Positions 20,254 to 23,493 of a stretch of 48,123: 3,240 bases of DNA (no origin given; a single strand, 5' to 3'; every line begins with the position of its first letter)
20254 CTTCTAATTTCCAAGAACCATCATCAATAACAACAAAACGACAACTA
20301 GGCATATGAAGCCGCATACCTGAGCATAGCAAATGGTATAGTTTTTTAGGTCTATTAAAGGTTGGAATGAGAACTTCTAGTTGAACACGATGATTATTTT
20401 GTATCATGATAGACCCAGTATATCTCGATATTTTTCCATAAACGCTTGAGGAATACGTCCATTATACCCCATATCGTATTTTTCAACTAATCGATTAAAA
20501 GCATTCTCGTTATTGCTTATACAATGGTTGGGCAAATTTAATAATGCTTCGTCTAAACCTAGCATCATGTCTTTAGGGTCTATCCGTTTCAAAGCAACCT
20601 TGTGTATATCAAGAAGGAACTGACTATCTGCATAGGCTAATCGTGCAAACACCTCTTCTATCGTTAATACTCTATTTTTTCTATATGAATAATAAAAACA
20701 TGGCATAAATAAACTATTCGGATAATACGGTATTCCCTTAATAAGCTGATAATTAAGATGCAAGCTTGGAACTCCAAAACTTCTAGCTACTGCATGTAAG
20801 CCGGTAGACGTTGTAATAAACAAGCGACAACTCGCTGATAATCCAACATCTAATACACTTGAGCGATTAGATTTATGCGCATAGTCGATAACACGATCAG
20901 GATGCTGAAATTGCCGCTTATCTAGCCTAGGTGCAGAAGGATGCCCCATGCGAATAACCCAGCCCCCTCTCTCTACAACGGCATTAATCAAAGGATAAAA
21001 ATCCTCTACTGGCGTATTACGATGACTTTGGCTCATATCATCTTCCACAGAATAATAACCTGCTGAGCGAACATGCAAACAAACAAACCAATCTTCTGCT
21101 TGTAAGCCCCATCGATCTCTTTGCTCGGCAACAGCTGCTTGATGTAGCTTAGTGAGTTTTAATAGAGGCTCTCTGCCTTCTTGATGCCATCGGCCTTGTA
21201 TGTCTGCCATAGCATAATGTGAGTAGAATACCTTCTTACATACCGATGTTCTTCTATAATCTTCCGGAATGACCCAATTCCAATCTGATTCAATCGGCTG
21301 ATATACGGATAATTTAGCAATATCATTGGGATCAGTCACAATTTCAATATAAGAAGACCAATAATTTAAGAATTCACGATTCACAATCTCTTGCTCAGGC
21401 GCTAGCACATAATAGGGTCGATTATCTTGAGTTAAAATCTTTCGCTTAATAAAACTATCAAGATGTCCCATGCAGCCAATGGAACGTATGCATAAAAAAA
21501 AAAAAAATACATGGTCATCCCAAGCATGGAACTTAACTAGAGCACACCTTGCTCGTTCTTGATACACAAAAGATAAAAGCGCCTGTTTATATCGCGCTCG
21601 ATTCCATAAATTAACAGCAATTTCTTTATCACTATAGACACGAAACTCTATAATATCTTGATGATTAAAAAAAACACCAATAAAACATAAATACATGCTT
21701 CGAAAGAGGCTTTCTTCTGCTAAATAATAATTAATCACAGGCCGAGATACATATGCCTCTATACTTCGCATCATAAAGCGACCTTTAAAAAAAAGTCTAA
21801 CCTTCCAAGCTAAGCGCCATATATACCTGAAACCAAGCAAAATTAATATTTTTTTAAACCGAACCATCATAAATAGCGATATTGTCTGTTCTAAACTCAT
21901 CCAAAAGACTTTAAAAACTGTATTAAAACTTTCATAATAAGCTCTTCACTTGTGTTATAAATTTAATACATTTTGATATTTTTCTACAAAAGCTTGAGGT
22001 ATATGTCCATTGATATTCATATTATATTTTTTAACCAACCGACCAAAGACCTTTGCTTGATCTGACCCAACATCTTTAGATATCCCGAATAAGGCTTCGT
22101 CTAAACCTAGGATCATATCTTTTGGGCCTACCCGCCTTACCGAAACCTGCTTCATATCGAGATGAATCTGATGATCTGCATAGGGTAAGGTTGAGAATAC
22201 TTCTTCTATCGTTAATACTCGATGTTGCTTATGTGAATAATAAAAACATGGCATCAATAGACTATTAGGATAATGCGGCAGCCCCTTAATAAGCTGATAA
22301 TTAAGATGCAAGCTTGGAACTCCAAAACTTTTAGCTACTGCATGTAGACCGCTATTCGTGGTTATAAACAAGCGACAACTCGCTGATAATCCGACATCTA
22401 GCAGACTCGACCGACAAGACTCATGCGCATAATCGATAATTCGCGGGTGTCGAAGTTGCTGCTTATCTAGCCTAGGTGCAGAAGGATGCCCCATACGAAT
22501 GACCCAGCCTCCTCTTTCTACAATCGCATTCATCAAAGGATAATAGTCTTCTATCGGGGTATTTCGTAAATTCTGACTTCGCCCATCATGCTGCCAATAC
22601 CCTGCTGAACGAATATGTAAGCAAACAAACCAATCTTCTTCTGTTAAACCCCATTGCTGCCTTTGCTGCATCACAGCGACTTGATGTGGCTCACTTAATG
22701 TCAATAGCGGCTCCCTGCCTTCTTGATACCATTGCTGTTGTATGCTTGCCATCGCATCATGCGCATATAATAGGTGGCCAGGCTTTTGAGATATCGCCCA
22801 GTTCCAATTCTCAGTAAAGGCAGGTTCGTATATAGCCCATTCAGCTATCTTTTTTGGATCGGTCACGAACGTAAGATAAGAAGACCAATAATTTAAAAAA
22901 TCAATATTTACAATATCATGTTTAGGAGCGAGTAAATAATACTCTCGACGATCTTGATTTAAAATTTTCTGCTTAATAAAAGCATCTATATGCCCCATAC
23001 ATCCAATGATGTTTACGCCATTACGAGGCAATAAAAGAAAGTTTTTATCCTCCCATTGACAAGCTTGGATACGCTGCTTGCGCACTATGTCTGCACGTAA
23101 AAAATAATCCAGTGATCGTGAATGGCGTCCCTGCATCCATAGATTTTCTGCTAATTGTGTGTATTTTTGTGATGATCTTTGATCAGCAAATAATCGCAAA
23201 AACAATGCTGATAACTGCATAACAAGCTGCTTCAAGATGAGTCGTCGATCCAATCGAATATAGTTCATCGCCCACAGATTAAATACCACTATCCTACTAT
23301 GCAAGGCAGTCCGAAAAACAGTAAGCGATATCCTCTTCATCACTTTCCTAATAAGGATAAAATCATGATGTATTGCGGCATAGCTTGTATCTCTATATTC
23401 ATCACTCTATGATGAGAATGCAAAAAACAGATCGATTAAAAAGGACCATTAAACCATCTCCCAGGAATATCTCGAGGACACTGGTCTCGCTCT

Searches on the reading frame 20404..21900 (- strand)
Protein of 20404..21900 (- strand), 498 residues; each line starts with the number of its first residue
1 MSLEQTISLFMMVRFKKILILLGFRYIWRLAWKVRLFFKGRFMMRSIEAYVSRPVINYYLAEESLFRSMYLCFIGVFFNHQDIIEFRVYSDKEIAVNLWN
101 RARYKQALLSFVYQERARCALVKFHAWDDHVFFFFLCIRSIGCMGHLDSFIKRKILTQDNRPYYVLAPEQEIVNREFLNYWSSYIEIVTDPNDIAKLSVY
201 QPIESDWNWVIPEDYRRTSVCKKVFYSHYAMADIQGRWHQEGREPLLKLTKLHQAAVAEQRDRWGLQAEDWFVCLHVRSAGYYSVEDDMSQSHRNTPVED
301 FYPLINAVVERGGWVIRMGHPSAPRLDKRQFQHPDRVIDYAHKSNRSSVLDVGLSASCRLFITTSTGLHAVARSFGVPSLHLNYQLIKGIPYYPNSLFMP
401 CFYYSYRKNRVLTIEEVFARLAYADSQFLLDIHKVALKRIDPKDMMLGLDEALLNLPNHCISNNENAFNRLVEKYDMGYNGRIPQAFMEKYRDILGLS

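Call 4: search_protein_families(library=pfam, proteins=[window:20404-21900:-], max_evalue=0.01)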
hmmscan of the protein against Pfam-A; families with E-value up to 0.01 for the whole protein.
window:20404-21900:- (498 aa): 0 families

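Call 5: search_protein_families(library=ncbifam, proteins=[window:20404-21900:-], max_evalue=1)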
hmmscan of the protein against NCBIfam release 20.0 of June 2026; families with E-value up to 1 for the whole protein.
window:20404-21900:- (498 aa): 1 family
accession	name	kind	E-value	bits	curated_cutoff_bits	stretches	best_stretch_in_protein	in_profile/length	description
TIGR04372.1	glycosyl_04372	domain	8.9e-41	139.6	45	1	270-464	1-195/207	TIGR04372 family glycosyltransferase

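Call 6: find_homologous_proteins(query=window:20404-21900:-, max_evalue=0.001)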
Query window:20404-21900:- (498 aa): 198 proteins with E <= 0.001 among 4890 candidates; the best 120 are listed.
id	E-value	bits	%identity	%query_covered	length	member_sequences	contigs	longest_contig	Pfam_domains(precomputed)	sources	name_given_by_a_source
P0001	0.0e+0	1164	100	100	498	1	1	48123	-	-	-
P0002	6.5e-158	545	57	83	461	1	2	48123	-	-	-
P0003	1.8e-126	441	44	97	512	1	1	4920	-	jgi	-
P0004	3.3e-125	437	50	81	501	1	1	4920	-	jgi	-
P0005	2.7e-114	401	48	80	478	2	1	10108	-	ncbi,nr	ncbi:MAG: TIGR04372 family glycosyltransferase [Gammaproteobacteria bacterium]|nr:TIGR04372 family g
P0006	2.9e-112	394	45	81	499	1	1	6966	-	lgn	-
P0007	4.4e-98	347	41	87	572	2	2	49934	-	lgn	-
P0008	9.2e-95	336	45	73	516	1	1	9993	-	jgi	jgi:putative glycosyltransferase (TIGR04372 family)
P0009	1.5e-93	332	43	81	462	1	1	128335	-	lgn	-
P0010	1.2e-92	329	40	81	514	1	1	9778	-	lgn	-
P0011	3.6e-90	321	39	81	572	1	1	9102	-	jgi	jgi:putative glycosyltransferase (TIGR04372 family)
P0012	1.7e-77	279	38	77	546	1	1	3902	-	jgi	jgi:putative glycosyltransferase (TIGR04372 family)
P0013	5.2e-75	271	38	82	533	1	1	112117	-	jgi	-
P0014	7.2e-72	261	38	81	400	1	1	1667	-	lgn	-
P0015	1.5e-47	180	31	72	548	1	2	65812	PF13414.13,PF00515.35,PF07719.24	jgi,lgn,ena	-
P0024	8.2e-39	152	31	72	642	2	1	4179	PF07719.24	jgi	jgi:putative glycosyltransferase (TIGR04372 family)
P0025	2.1e-38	150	32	72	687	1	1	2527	PF13340.12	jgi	jgi:putative glycosyltransferase (TIGR04372 family)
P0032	1.5e-35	141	36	56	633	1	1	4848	PF13431.13,PF13414.13,PF00515.35,PF21033.5,PF13181.13,PF07719.24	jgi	jgi:putative glycosyltransferase (TIGR04372 family)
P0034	1.7e-35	141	32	71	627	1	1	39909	PF13431.13,PF23914.2,PF13414.13,PF13176.13,PF13428.13,PF13374.13,PF14559.13,PF13371.13,PF00515.35,PF13424.13,PF21033.5,PF13432.13,PF13181.13,PF07719.24,PF13174.13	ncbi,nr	ncbi:MAG: TIGR04372 family glycosyltransferase, partial [Cyanobacteriota bacterium]|nr:TIGR04372 fam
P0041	2.4e-32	130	32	58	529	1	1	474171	-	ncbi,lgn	ncbi:MAG: TIGR04372 family glycosyltransferase [Rhodospirillales bacterium]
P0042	2.6e-32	130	32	70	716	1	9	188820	PF03704.24,PF13431.13,PF23914.2,PF13414.13,PF13176.13,PF13428.13,PF13374.13,PF14559.13,PF24575.2,PF13371.13,PF17874.8,PF00515.35,PF12895.14,PF13424.13,PF21033.5,PF13432.13,PF13181.13,PF07719.24,PF13174.13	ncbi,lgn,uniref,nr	ncbi:MAG: TIGR04372 family glycosyltransferase [Microcoleus sp. PH2017_10_PVI_O_A]|uniref:TIGR04372 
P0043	4.1e-32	130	33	57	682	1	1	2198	PF13340.12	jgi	jgi:putative glycosyltransferase (TIGR04372 family)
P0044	4.5e-32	129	35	57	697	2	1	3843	PF00515.35,PF13340.12,PF07719.24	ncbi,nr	ncbi:MAG: TIGR04372 family glycosyltransferase, partial [Gemmataceae bacterium]|nr:TIGR04372 family 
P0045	5.8e-32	129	31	71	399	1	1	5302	-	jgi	jgi:putative glycosyltransferase (TIGR04372 family)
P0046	9.3e-32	128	33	55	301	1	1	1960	-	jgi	jgi:putative glycosyltransferase (TIGR04372 family)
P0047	1.3e-31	128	28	83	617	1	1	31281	PF13414.13,PF00515.35,PF07719.24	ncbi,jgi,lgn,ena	jgi:putative glycosyltransferase (TIGR04372 family)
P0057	1.7e-29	121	29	67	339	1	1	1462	-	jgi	jgi:putative glycosyltransferase (TIGR04372 family)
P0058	9.8e-29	118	28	71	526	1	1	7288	-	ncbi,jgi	jgi:putative glycosyltransferase (TIGR04372 family)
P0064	8.8e-27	112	27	82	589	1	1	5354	PF14559.13,PF13414.13,PF00515.35,PF13432.13,PF07719.24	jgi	jgi:putative glycosyltransferase (TIGR04372 family)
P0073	3.2e-24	104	33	52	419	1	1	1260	-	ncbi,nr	ncbi:MAG: TIGR04372 family glycosyltransferase, partial [Rhodospirillales bacterium]|nr:TIGR04372 fa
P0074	4.7e-24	103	30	56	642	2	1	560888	-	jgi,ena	jgi:putative glycosyltransferase (TIGR04372 family)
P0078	3.9e-23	100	39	30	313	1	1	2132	-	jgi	jgi:putative glycosyltransferase (TIGR04372 family)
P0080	4.7e-23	100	41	29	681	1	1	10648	-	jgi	jgi:putative glycosyltransferase (TIGR04372 family)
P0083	3.8e-22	97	30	70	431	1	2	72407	-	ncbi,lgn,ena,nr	ncbi:TIGR04372 family glycosyltransferase [Candidatus Bipolaricaulota bacterium]|nr:TIGR04372 family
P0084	4.6e-22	96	33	33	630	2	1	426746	-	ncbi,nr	ncbi:TIGR04372 family glycosyltransferase [Bradyrhizobium diazoefficiens]|nr:TIGR04372 family glycos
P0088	8.0e-22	96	34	39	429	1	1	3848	-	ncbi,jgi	jgi:putative glycosyltransferase (TIGR04372 family)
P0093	2.6e-21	94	38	30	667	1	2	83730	-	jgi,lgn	jgi:putative glycosyltransferase (TIGR04372 family)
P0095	2.3e-20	91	34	37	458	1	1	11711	-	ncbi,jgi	jgi:putative glycosyltransferase (TIGR04372 family)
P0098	5.3e-20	90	29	56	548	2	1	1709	-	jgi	jgi:putative glycosyltransferase (TIGR04372 family)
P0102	1.5e-19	88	34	39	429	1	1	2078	-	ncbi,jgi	jgi:putative glycosyltransferase (TIGR04372 family)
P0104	2.0e-19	88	34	39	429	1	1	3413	-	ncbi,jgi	jgi:putative glycosyltransferase (TIGR04372 family)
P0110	8.5e-19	86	32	37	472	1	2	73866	-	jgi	jgi:putative glycosyltransferase (TIGR04372 family)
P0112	9.9e-19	85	34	38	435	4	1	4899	-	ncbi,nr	ncbi:TIGR04372 family glycosyltransferase [Candidatus Pacearchaeota archaeon]|nr:TIGR04372 family gl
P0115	1.5e-18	85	34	36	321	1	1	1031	-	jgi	jgi:putative glycosyltransferase (TIGR04372 family)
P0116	1.7e-18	85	33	34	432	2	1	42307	-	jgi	jgi:putative glycosyltransferase (TIGR04372 family)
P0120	3.0e-18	84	35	35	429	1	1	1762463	-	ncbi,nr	ncbi:MAG: TIGR04372 family glycosyltransferase [Sulfuritalea sp.]|nr:TIGR04372 family glycosyltransf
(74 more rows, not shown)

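Call 11: find_encoding_contigs(protein=P0002, flank=10000, max_places=10)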
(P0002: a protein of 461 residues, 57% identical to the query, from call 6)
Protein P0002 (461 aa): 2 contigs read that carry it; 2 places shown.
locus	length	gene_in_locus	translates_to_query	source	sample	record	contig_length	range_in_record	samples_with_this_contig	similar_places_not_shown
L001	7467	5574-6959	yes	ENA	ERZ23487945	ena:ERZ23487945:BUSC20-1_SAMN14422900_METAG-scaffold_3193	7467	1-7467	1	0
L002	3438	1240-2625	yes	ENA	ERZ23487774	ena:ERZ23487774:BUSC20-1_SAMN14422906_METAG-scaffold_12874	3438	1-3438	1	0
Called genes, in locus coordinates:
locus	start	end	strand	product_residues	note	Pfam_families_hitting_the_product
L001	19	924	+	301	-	PF01370:Epimerase, PF04321:RmlD_sub_bind, PF16363:GDP_Man_Dehyd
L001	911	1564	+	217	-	PF13489:Methyltransf_23, PF13847:Methyltransf_31 (weak), PF08241:Methyltransf_11, PF08242:Methyltransf_12 (weak), PF13649:Methyltransf_25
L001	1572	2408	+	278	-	PF00456:Transketolase_N, PF13292:DXP_synthase_N (weak)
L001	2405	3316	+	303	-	PF02779:Transket_pyr, PF02780:Transketolase_C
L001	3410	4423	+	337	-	PF00676:E1_dh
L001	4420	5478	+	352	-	PF02779:Transket_pyr, PF02780:Transketolase_C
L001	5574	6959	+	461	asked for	-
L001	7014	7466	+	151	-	?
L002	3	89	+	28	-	?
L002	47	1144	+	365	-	PF02779:Transket_pyr, PF02780:Transketolase_C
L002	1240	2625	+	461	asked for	-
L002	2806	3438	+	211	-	?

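Call 25: find_encoding_contigs(protein=P0001, flank=2000, max_places=10)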
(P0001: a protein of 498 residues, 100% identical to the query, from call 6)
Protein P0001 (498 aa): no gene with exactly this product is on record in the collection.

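Call 44: search_solved_structures(query=A2, max_evalue=1)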
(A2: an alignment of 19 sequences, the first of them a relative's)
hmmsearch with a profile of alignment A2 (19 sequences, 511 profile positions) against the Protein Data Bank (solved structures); distinct sequences matched with E-value up to 1: 34.
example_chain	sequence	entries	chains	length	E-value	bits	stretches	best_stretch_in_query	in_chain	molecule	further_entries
9qhb_A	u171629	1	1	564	4.7e-24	88.3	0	93-135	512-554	Engineered tetratricopeptide repeat protein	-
8bu0_A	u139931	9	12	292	1.3e-16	63.8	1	92-135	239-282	Consensus tetratricopeptide repeat protein | Crystal structure of an 8-repeat consensus TPR superhelix with Zinc. | Monomer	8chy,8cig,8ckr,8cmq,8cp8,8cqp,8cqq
9qhc_A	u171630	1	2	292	1.2e-13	53.9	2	87-131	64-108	Engineered tetratricopeptide repeat protein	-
8ch0_A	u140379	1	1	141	5.3e-09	38.6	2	93-132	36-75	Consensus tetratricopeptide repeat protein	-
2fo7_A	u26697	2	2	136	1.2e-08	37.4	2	91-131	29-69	SYNTHETIC CONSENSUS TPR PROTEIN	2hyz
9gzg_A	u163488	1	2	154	7.4e-07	31.6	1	91-135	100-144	Engineered CTPR protein with glutamic acids for conductivity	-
1na0_A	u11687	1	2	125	1.1e-06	31.1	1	94-135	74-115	designed protein CTPR3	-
2wqh_A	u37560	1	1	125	3.9e-06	29.2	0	94-134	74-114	CTPR3Y3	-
6eou_A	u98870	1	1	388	1.3e-05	27.4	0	77-131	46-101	UDP-N-acetylglucosamine--peptide N-acetylglucosaminyltransferase 110 kDa subunit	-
1w3b_A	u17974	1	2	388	1.4e-05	27.4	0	75-131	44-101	UDP-N-ACETYLGLUCOSAMINE--PEPTIDE N-ACETYLGLUCOSAMINYLTRANSFERASE 110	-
6v8e_A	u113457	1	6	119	3.9e-05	25.9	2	85-130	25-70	Designed protein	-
3kd7_A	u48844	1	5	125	0.00016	23.9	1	95-129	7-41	CTPR390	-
6vfi_B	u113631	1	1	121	0.00018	23.7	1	85-130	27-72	O43_dn18B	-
1na3_A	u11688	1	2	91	0.00019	23.6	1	93-135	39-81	designed protein CTPR2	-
6vfh_A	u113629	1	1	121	0.00019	23.6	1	85-130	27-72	T33_dn10A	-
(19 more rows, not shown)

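Call 48: predict_structure(alignment_id=A2)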
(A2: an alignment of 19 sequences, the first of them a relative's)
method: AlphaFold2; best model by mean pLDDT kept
length: 498 residues; sequences in the alignment: 19
mean_pLDDT: 83.6   pTM: 0.80
mean pLDDT of the five models: 83.6, 83.4, 82.7, 82.4, 81.7
residues with pLDDT >= 90: 276; 70-90: 112; 50-70: 78; < 50: 32
segments of 3 or more residues with pLDDT < 50: 38-63, 284-286
pLDDT, mean of each block of 10 residues (from residue 1): 63 62 64 52 44 35 52 62 84 90 92 90 80 64 88 90 88 93 93 89 80 70 90 94 95 97 97 88 51 82 97 95 93 97 94 96 88 94 93 91 97 97 91 94 94 74 91 95 94 95
secondary structure, 60 per line:
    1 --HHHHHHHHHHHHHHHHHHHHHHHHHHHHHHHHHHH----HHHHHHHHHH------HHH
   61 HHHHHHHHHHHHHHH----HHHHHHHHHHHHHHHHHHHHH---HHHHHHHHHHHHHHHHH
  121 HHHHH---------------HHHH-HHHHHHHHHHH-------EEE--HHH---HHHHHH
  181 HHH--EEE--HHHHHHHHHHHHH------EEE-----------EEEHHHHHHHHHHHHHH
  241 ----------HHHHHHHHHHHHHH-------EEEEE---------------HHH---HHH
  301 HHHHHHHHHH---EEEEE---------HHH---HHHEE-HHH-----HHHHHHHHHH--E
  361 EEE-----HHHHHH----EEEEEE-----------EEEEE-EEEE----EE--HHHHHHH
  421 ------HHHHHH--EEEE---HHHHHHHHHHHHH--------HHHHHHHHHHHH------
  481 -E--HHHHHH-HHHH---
elements in order: H3-37 H42-51 H58-75 H80-100 H104-125 H141-144 H146-156 E164-166 H175-183 E186-188 H191-203 E210-212 E224-226 H227-240 H251-264 E272-276 H298-310 E314-318 H348-357 E360-363 H369-374 E379-384 E396-400 E402-405 H414-420 H427-432 E435-438 H442-454 H463-474 H485-490 H492-495

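Call 50: fold_search(model_id=the predicted structure, library=pdb)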
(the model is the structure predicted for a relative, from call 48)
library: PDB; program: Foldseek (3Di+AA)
matches with E <= 10: 602; with E <= 0.001: 14
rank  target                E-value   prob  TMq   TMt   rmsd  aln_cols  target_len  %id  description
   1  3tov_B                1.2e-05  1.00  0.30  0.41  10.5       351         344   14  The crystal structure of the glycosyl transferase family 9 from Veillonella parvula DSM 2008 (released 2011-09-21)
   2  1psw                  3.2e-05  1.00  0.37  0.53   7.8       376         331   16  Structure of E. coli ADP-heptose lps heptosyltransferase II (released 2003-07-08)
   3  3tov_A                3.4e-05  1.00  0.26  0.36  10.1       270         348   14  The crystal structure of the glycosyl transferase family 9 from Veillonella parvula DSM 2008 (released 2011-09-21)
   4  2h1h_B                1.8e-04  1.00  0.32  0.46   8.0       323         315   11  E. coli heptosyltransferase WaaC with ADP-2-deoxy-2-fluoro heptose (released 2007-05-22)
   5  8sxy_B                2.7e-04  0.99  0.19  0.24  12.8       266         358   16  X-ray crystal structure of UDP- 2,3-diacetamido-2,3-dideoxy-glucuronic acid-2-epimerase from Thermus thermophilus stra (released 2023-09-13)
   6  8sxw_A                4.4e-04  0.99  0.19  0.25  12.7       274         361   15  X-ray crystal structure of UDP- 2,3-diacetamido-2,3-dideoxy-glucuronic acid-2-epimerase from Thermus thermophilus stra (released 2023-09-13)
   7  8sye_B                5.2e-04  0.99  0.19  0.24  12.9       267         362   15  X-ray crystal structure of UDP-2,3-diacetamido-2,3-dideoxy-glucuronic acid-2-epimerase from Thermus thermophilus strai (released 2023-09-13)
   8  8sye_A                6.1e-04  0.99  0.19  0.25  12.7       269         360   15  X-ray crystal structure of UDP-2,3-diacetamido-2,3-dideoxy-glucuronic acid-2-epimerase from Thermus thermophilus strai (released 2023-09-13)
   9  8sy9_B                6.4e-04  0.97  0.18  0.23  13.1       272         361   14  X-ray crystal structure of UDP-2,3-diacetamido-2,3-dideoxy-glucuronic acid-2-epimerase from Thermus thermophilus strai (released 2023-09-13)
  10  8syd_B                8.0e-04  0.98  0.19  0.24  13.3       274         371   14  X-ray crystal structure of UDP-2,3-diacetamido-2,3-dideoxy-glucuronic acid-2-epimerase from Thermus thermophilus strai (released 2023-09-13)
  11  8sxw_B                8.4e-04  0.99  0.20  0.26  12.5       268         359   16  X-ray crystal structure of UDP- 2,3-diacetamido-2,3-dideoxy-glucuronic acid-2-epimerase from Thermus thermophilus stra (released 2023-09-13)
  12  8sxy_A                8.4e-04  0.98  0.19  0.25  13.8       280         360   13  X-ray crystal structure of UDP- 2,3-diacetamido-2,3-dideoxy-glucuronic acid-2-epimerase from Thermus thermophilus stra (released 2023-09-13)
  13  8sy0_A                9.4e-04  0.97  0.20  0.27  15.5       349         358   13  X-ray crystal structure of UDP- 2,3-diacetamido-2,3-dideoxy-glucuronic acid-2-epimerase from Thermus thermophilus stra (released 2023-09-13)
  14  8syd_A                9.9e-04  0.96  0.18  0.23  13.3       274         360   14  X-ray crystal structure of UDP-2,3-diacetamido-2,3-dideoxy-glucuronic acid-2-epimerase from Thermus thermophilus strai (released 2023-09-13)
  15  2h1h_A                1.1e-03  1.00  0.32  0.46   8.8       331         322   11  E. coli heptosyltransferase WaaC with ADP-2-deoxy-2-fluoro heptose (released 2007-05-22)
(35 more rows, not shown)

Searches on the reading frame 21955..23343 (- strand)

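Call 4: search_protein_families(library=pfam, proteins=[window:21955-23343:-], max_evalue=0.01)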
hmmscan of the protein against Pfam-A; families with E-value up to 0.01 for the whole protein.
window:21955-23343:- (462 aa): 0 families

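Call 5: search_protein_families(library=ncbifam, proteins=[window:21955-23343:-], max_evalue=1)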
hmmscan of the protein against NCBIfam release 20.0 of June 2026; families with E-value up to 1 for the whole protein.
window:21955-23343:- (462 aa): 1 family
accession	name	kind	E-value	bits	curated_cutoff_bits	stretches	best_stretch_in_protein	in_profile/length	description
TIGR04372.1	glycosyl_04372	domain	1.8e-40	138.6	45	1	237-386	1-150/207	TIGR04372 family glycosyltransferase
